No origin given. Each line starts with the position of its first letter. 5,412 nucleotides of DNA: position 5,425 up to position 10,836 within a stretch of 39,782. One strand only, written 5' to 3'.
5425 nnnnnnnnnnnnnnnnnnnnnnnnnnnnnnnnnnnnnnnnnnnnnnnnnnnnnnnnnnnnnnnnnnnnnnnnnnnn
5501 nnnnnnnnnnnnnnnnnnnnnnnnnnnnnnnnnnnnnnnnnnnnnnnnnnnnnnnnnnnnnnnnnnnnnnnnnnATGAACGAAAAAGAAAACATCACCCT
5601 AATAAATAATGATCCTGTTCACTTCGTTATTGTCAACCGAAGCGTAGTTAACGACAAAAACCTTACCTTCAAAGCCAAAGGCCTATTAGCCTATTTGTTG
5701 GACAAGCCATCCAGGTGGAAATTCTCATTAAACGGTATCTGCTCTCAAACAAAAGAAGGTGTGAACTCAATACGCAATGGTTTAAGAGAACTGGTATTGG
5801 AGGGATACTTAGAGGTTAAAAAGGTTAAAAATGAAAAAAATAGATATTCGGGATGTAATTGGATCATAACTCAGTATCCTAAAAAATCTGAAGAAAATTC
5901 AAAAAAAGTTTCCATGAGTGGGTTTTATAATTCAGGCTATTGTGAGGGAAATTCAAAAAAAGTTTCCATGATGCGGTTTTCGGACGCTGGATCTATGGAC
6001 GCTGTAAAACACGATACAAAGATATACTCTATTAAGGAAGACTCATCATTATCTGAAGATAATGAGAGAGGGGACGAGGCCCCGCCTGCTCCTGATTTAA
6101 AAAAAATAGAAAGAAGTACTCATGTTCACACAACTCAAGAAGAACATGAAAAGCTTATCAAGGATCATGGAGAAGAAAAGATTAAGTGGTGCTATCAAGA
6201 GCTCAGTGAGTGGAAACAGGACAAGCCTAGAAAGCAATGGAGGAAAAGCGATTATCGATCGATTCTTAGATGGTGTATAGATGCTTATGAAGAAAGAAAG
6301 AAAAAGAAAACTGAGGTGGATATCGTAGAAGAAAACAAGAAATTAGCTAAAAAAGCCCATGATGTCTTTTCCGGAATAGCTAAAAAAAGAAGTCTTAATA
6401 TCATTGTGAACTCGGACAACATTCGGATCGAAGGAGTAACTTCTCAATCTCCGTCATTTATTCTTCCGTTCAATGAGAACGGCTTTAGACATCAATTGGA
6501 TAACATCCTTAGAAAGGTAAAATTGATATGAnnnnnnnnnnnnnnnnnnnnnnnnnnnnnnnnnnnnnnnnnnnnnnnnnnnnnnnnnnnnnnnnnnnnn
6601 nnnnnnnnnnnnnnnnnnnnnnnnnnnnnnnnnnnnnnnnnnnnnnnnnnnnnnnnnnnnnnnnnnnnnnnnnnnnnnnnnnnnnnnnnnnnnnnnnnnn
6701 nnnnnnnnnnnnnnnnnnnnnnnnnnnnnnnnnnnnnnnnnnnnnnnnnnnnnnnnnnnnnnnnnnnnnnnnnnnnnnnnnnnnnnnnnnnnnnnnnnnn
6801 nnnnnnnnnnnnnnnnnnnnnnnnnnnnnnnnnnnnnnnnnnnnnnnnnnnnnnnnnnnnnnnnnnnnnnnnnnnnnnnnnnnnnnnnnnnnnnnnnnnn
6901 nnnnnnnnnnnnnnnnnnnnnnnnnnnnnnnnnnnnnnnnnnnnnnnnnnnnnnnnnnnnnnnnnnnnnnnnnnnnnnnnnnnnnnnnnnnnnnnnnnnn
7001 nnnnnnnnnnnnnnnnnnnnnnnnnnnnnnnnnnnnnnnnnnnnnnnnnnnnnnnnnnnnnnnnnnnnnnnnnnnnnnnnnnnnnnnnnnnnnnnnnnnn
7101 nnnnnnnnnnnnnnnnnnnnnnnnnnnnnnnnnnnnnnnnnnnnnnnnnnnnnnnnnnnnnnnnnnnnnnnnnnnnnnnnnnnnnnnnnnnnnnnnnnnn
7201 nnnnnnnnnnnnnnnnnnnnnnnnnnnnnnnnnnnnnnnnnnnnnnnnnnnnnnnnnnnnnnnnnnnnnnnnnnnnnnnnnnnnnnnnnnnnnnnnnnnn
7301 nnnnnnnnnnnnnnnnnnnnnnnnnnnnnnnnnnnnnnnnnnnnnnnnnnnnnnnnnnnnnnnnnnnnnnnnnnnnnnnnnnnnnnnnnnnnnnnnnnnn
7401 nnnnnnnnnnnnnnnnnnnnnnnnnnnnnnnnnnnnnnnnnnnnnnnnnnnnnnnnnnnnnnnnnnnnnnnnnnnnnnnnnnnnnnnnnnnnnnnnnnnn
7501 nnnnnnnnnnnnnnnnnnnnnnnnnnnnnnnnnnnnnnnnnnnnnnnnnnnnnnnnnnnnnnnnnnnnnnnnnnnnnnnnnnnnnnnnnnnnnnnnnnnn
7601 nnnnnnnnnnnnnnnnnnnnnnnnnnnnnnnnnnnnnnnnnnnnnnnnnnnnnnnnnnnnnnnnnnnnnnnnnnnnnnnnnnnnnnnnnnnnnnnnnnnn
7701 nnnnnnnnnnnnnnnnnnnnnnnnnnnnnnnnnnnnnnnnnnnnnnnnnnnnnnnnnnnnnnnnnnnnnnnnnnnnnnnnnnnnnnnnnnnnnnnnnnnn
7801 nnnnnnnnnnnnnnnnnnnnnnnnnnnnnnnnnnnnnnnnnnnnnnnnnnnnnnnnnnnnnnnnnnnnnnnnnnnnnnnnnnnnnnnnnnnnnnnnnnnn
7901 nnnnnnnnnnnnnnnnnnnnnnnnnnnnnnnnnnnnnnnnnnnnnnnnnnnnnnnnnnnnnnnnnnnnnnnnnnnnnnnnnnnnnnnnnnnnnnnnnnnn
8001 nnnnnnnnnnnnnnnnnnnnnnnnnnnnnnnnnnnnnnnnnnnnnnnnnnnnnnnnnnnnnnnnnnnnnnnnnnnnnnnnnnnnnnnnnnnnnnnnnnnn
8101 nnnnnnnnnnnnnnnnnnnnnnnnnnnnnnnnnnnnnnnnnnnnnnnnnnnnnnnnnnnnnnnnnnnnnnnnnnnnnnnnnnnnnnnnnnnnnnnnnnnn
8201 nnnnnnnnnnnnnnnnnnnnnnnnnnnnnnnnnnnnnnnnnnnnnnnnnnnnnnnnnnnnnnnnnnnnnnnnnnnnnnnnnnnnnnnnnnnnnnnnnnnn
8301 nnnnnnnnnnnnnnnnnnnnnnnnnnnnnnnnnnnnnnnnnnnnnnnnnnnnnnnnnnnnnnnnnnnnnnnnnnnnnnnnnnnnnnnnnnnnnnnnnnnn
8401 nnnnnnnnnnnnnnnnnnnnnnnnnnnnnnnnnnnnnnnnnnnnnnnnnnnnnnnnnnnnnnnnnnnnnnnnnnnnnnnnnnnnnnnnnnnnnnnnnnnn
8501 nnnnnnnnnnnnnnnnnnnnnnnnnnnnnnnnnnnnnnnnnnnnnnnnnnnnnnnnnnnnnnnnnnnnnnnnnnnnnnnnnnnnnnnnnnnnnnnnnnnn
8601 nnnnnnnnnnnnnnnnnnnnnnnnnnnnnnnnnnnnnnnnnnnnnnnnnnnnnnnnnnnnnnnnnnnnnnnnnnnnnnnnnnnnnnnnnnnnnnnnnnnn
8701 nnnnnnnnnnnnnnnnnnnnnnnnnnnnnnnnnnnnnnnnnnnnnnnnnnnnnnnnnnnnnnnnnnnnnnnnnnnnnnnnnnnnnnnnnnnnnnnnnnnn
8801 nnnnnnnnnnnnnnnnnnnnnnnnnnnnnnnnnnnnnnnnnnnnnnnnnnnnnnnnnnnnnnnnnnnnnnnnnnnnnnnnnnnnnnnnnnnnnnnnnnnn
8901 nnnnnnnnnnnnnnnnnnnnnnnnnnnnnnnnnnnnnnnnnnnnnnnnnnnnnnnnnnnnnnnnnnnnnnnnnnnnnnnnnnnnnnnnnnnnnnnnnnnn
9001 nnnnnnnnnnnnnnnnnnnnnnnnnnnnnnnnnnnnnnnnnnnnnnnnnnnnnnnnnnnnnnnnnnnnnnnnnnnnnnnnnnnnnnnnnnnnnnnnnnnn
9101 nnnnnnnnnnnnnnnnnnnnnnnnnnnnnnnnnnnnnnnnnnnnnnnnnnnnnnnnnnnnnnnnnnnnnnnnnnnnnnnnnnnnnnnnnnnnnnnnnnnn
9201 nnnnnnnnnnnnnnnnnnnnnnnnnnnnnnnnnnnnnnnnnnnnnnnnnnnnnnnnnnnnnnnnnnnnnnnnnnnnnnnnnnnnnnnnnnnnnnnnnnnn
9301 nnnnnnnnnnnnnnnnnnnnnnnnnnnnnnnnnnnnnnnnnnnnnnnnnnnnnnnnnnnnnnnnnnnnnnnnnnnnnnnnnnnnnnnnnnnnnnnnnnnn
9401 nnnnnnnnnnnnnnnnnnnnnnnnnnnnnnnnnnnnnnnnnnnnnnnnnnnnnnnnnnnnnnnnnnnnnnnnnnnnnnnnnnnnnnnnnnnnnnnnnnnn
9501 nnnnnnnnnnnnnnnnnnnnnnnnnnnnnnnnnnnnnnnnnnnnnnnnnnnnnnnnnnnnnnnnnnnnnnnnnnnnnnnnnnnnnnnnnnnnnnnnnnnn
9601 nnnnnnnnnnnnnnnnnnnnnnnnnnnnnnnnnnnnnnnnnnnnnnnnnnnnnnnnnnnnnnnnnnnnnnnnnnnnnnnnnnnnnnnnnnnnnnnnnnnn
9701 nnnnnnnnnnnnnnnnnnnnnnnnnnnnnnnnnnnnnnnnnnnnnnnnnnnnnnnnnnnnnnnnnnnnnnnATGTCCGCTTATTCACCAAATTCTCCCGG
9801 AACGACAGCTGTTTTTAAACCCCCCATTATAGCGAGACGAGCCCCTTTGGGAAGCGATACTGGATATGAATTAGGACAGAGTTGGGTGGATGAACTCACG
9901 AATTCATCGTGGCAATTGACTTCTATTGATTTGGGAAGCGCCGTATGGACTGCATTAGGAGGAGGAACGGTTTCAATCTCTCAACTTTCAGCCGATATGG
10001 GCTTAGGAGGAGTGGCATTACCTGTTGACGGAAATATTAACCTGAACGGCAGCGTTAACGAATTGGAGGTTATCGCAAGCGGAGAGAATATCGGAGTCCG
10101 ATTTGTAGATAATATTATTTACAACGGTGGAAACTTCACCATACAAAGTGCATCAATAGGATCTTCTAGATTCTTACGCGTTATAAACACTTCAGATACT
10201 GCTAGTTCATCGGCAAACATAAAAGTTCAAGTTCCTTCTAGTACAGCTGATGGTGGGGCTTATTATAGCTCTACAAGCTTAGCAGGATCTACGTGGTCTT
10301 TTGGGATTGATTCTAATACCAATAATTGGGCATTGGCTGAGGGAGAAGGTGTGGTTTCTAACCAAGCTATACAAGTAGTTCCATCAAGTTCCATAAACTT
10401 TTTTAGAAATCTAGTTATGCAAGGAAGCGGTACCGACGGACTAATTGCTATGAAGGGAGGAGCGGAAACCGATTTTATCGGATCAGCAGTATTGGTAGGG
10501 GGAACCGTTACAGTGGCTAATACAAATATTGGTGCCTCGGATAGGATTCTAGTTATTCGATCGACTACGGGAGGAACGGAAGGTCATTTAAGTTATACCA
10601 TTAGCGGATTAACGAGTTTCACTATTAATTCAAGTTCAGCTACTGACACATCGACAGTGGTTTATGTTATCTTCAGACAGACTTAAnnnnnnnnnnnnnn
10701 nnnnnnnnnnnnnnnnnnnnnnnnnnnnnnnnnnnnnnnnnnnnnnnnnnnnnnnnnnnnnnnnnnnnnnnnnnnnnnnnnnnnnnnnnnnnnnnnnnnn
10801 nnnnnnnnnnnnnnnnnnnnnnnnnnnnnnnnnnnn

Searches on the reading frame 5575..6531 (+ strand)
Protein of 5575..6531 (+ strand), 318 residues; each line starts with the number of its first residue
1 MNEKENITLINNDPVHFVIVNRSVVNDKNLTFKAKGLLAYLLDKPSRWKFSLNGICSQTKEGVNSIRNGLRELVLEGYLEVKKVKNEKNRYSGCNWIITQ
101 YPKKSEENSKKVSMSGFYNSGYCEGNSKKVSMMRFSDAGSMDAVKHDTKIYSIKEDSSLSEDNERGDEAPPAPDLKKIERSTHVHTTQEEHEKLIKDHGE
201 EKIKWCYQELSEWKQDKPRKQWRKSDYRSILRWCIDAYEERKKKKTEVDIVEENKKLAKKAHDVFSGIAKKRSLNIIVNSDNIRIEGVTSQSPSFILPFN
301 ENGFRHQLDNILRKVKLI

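Call 11: search_protein_families(library=phrogs, proteins=[window:5575-6531:+], max_evalue=0.001)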
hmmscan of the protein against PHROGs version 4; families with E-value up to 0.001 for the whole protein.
window:5575-6531:+ (318 aa): 11 families
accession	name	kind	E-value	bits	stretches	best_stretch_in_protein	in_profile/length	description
phrog_4707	-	DNA, RNA and nucleotide metabolism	1.9e-13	51.7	1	2-88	2-88/409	replication initiation protein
phrog_11718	-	unknown function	3.1e-12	47.8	1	16-88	11-83/105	-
phrog_22134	-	unknown function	1.3e-11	45.7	1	20-106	2-89/262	-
phrog_186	-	DNA, RNA and nucleotide metabolism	2.7e-11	44.7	1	5-130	10-134/308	DnaD-like helicase loader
phrog_1456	-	DNA, RNA and nucleotide metabolism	8.2e-11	42.5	1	13-107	9-102/365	DNA binding protein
phrog_428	-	DNA, RNA and nucleotide metabolism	2.4e-10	41.2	1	16-224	89-251/455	replication initiation protein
phrog_37920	-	DNA, RNA and nucleotide metabolism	1.7e-08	35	1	17-95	12-90/245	HTH DNA binding protein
phrog_13246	-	DNA, RNA and nucleotide metabolism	3.3e-08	34.4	1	168-246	150-226/250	replisome organizer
phrog_270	-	DNA, RNA and nucleotide metabolism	1.4e-07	32.3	1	17-199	32-191/383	replication initiation protein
phrog_4221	-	DNA, RNA and nucleotide metabolism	5.3e-06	26.9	1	19-112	15-109/325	replication initiation protein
phrog_23842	-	unknown function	2.7e-05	24.5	1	19-98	27-106/317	-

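Call 57: find_related_loci(query=window:5575-6528:+, collection=viral_contigs, flank=3000)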
Query window:5575-6528:+ (318 aa) in viral_contigs; peptide patterns used: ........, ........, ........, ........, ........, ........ (x = any residue, [..] = any of these).
13 stretches matched a pattern, but none encodes a relative of the query by tblastn (E <= 1e-3).

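Call 87: search_protein_families(library=pfam, proteins=[window:5575-6528:+], max_evalue=0.01)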
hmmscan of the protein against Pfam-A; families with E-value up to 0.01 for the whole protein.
window:5575-6528:+ (318 aa): 1 family
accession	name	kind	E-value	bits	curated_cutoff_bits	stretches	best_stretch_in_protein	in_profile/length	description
PF13730.12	HTH_36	-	0.00015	21.9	25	1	29-79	2-55/55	Helix-turn-helix domain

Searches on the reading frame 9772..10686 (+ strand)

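Call 11: search_protein_families(library=phrogs, proteins=[window:9772-10686:+], max_evalue=0.001)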
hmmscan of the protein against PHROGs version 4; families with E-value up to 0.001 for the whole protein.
window:9772-10686:+ (304 aa): 1 family
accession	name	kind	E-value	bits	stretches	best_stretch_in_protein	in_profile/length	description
phrog_24355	-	moron, auxiliary metabolic gene and host takeover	4.8e-13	49.5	1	211-301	379-467/470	polysaccharide deacetylase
